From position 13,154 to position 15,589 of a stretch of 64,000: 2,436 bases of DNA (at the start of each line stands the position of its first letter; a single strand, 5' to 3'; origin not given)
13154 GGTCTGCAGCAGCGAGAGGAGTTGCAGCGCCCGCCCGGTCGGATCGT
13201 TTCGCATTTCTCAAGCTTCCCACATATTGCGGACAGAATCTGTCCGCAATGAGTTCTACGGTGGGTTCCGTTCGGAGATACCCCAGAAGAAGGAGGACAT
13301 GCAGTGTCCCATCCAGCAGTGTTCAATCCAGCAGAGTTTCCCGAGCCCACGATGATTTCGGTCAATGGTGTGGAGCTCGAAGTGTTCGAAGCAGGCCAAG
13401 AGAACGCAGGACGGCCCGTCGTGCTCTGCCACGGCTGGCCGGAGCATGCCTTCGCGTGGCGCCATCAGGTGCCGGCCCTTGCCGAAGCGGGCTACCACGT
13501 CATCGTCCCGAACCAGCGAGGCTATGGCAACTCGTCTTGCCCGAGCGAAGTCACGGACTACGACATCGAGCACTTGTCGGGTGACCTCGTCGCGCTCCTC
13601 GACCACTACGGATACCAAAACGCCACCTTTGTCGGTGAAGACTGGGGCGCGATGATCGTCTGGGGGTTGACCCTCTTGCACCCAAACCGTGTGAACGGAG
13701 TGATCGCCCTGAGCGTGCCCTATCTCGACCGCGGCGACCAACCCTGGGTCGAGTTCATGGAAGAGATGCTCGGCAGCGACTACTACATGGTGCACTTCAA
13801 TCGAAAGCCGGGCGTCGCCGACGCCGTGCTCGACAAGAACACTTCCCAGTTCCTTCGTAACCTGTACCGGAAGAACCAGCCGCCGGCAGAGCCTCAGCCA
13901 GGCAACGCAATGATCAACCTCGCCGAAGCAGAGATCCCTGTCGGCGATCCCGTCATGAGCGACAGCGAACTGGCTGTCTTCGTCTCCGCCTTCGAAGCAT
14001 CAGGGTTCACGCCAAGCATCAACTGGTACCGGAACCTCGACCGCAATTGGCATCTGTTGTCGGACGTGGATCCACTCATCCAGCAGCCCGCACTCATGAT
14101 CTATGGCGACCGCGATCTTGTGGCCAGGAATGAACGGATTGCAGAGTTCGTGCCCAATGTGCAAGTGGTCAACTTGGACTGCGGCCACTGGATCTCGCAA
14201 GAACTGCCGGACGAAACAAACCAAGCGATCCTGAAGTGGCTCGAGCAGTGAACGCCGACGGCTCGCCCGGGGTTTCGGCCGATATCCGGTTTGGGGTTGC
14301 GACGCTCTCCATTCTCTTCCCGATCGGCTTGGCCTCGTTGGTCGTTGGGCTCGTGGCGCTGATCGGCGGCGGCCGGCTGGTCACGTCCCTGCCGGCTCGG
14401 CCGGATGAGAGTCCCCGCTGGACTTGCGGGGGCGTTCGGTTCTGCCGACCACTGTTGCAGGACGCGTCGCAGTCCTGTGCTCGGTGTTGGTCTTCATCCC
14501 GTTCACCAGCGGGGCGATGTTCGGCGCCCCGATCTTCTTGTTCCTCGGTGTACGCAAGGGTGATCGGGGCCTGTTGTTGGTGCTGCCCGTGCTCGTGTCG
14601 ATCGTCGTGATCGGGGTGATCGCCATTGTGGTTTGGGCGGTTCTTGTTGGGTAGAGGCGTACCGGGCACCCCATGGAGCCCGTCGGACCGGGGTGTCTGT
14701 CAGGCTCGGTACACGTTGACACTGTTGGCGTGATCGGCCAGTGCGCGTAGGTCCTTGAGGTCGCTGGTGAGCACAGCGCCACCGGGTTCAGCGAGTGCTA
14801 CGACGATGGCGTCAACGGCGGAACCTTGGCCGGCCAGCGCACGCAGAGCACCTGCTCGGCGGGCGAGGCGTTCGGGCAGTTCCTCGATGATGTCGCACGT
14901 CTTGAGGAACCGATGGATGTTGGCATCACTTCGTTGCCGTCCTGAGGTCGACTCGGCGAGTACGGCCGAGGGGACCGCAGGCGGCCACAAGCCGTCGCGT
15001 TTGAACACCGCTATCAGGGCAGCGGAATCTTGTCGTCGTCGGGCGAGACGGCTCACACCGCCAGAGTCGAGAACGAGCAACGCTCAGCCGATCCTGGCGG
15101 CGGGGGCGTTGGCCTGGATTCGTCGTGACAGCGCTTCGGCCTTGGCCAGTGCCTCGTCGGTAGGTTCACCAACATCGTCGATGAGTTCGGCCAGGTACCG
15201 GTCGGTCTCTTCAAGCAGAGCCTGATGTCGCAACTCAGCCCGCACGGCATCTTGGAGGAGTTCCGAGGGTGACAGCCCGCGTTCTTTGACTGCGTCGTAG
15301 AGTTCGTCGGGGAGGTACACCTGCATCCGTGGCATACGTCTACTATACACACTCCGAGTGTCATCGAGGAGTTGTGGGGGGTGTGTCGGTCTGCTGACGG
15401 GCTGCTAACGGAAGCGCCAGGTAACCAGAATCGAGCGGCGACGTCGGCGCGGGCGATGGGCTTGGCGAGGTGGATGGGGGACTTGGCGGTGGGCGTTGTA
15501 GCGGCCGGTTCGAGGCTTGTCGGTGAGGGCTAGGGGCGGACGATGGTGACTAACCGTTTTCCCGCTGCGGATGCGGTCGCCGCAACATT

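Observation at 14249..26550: Direct 1.2-kb segmental duplication 11.5 kb apart with reciprocal decay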

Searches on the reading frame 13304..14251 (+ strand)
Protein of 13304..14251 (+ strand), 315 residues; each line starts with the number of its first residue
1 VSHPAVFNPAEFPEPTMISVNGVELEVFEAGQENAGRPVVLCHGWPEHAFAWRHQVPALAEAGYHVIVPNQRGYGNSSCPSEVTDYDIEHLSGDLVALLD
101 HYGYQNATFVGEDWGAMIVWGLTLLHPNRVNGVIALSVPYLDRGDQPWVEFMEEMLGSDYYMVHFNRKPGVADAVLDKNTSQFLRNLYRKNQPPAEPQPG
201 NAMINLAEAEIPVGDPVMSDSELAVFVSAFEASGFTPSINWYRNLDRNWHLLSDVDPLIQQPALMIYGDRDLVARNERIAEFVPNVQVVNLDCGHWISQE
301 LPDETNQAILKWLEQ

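Call 6: search_protein_families(library=pfam, proteins=[window:13304-14251:+], max_evalue=0.01)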
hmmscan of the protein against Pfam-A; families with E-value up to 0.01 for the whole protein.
window:13304-14251:+ (315 aa): 4 families
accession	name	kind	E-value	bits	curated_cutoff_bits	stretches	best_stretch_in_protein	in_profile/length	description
PF00561.26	Abhydrolase_1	-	1.3e-31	110.6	25.8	1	38-297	2-240/245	alpha/beta hydrolase fold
PF12697.13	Abhydrolase_6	-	1.7e-15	58.7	26.3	1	39-307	1-216/217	Alpha/beta hydrolase family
PF12146.15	Hydrolase_4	-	1.3e-14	54.6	27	1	39-287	7-218/239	Serine aminopeptidase, S33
PF03096.20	Ndr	-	2.5e-05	23.6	23.3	1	64-159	59-150/283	Ndr family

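Call 16: find_homologous_proteins(query=window:13304-14251:+, max_evalue=1e-30)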
Query window:13304-14251:+ (315 aa): 5616 proteins with E <= 1e-30 among 8000 candidates; the best 120 are listed.
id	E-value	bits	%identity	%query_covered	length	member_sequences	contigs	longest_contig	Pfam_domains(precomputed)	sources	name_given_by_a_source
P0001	2.0e-217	739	100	100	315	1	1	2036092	PF12697.14,PF00561.27,PF12146.16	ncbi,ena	-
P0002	1.5e-210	716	96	99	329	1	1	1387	PF12697.14,PF00561.27,PF12146.16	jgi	jgi:pimeloyl-ACP methyl ester carboxylesterase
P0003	2.5e-199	679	93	98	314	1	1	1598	PF12697.14,PF00561.27,PF12146.16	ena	-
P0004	4.0e-195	665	90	98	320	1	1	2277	PF12697.14,PF00561.27,PF12146.16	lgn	-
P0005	1.1e-194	664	90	98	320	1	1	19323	PF12697.14,PF00561.27,PF12146.16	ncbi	-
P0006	1.2e-193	661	89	99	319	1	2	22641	PF12697.14,PF00561.27,PF12146.16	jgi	jgi:pimeloyl-ACP methyl ester carboxylesterase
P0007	1.2e-193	661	88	98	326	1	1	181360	PF12697.14,PF00561.27,PF12146.16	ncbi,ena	-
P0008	1.3e-189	647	86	98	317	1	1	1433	PF12697.14,PF03096.21,PF00561.27,PF12146.16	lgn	-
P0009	3.2e-189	646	88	98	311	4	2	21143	PF12697.14,PF00561.27,PF12146.16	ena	-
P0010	1.1e-188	644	86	98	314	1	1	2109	PF12697.14,PF00561.27,PF12146.16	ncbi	-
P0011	2.4e-186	637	85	99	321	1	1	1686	PF12697.14,PF00561.27,PF12146.16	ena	-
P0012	1.5e-183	627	84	98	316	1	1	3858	PF12697.14,PF00561.27,PF12146.16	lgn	-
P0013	1.9e-181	621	82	98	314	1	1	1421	PF12697.14,PF00561.27,PF12146.16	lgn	-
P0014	3.1e-181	620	83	98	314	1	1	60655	PF12697.14,PF00561.27,PF12146.16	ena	-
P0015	8.3e-181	618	82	98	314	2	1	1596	PF12697.14,PF00561.27,PF12146.16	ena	-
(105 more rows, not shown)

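Call 17: find_encoding_contigs(protein=P0001, flank=3000, max_places=3)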
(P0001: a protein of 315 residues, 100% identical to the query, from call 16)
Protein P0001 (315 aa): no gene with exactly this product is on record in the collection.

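Call 18: find_encoding_contigs(protein=P0007, flank=10000, max_places=3)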
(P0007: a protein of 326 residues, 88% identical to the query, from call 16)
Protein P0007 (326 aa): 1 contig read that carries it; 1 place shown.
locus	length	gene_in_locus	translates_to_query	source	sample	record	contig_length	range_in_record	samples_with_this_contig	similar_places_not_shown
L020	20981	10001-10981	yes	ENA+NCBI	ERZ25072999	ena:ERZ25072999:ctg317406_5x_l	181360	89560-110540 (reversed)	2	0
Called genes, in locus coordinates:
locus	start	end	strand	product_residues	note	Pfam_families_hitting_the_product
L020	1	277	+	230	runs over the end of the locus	PF04199:Cyclase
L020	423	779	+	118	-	PF02082:Rrf2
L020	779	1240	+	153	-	-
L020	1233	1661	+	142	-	-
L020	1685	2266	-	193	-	PF01047:MarR, PF13463:HTH_27 (weak), PF12802:MarR_2, PF25213:HVO_A0261_N (weak)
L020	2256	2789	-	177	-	PF00578:AhpC-TSA (weak)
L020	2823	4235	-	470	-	PF02557:VanY (weak)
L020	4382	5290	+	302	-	PF12740:PETase (weak), PF02129:Peptidase_S15, PF05448:AXE1 (faint), PF00561:Abhydrolase_1, PF12697:Abhydrolase_6, PF12146:Hydrolase_4, PF00326:Peptidase_S9 (faint)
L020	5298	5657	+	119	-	PF01638:HxlR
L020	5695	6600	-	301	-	PF00378:ECH_1, PF16113:ECH_2, PF00378:ECH_1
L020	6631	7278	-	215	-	-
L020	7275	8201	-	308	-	PF00890:FAD_binding_2 (faint), PF01134:GIDA (faint), PF01266:DAO (faint), PF07992:Pyr_redox_2, PF13454:NAD_binding_9 (faint), PF07992:Pyr_redox_2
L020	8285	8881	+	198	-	PF00440:TetR_N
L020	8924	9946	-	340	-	PF02082:Rrf2 (weak), PF08220:HTH_DeoR (weak), PF08279:HTH_11, PF19187:HTH_PafC (faint), PF13280:WYL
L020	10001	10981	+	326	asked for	PF12146:Hydrolase_4, PF00561:Abhydrolase_1, PF12697:Abhydrolase_6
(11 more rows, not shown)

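Call 19: find_encoding_contigs(protein=P0005, flank=10000, max_places=3)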
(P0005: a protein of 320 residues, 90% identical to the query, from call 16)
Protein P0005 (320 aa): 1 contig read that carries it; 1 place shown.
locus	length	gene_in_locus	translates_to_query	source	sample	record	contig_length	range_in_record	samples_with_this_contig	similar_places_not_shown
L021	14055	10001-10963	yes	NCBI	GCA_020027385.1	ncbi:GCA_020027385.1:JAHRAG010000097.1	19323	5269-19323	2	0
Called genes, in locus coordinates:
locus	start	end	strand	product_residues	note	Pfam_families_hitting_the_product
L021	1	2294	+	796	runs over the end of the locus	PF00884:Sulfatase, PF16347:SGSH_C (weak)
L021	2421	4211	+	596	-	PF00916:Sulfate_transp, PF01740:STAS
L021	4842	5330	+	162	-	PF04075:F420H2_quin_red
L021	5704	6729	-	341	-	PF02661:Fic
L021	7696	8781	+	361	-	PF01548:DEDD_Tnp_IS110, PF02371:Transposase_20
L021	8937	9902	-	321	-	PF02082:Rrf2 (faint), PF08220:HTH_DeoR (weak), PF08279:HTH_11, PF19187:HTH_PafC (faint), PF13280:WYL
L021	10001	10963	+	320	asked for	PF12146:Hydrolase_4, PF00561:Abhydrolase_1, PF12697:Abhydrolase_6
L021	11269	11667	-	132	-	PF01850:PIN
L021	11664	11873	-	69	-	PF09957:VapB_antitoxin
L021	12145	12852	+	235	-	-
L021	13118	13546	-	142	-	PF00903:Glyoxalase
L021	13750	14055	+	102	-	?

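Call 27: find_encoding_contigs(protein=P0002, flank=5000, max_places=3)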
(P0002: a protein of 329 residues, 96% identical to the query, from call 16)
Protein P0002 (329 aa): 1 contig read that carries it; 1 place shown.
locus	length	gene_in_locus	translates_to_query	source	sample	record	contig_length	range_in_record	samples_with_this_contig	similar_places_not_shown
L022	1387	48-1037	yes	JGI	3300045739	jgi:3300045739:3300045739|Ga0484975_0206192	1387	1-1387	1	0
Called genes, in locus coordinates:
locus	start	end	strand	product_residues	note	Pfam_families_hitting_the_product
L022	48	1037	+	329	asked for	PF00561:Abhydrolase_1, PF12146:Hydrolase_4, PF12697:Abhydrolase_6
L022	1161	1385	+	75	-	?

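Call 28: find_encoding_contigs(protein=P0003, flank=5000, max_places=3)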
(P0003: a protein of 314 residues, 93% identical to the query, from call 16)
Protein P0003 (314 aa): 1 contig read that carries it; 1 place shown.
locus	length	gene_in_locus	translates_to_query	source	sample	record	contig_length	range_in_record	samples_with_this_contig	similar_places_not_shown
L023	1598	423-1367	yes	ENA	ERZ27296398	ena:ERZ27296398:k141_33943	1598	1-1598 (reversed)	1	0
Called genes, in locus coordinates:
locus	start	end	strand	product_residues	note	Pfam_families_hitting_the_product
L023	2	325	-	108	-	?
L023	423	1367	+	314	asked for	PF12146:Hydrolase_4, PF00561:Abhydrolase_1, PF12697:Abhydrolase_6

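Call 29: find_encoding_contigs(protein=P0004, flank=5000, max_places=3)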
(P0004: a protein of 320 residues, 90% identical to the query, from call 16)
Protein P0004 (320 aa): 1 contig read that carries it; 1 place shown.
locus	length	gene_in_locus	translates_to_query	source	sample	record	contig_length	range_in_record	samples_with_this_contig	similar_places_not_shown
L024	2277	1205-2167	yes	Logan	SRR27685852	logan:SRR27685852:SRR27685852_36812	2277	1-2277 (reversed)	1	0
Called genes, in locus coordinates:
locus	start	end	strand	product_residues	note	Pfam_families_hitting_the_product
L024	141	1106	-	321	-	PF02082:Rrf2 (faint), PF08220:HTH_DeoR (weak), PF08279:HTH_11, PF19187:HTH_PafC (faint), PF13280:WYL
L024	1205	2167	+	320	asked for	PF12146:Hydrolase_4, PF00561:Abhydrolase_1, PF12697:Abhydrolase_6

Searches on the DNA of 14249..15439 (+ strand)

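Call 76: search_dna_similar(query=window:14249-15439:+, collection=plasmids, mode=distant, max_rows=8)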
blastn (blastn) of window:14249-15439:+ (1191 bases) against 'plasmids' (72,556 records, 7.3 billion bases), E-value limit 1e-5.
No match.
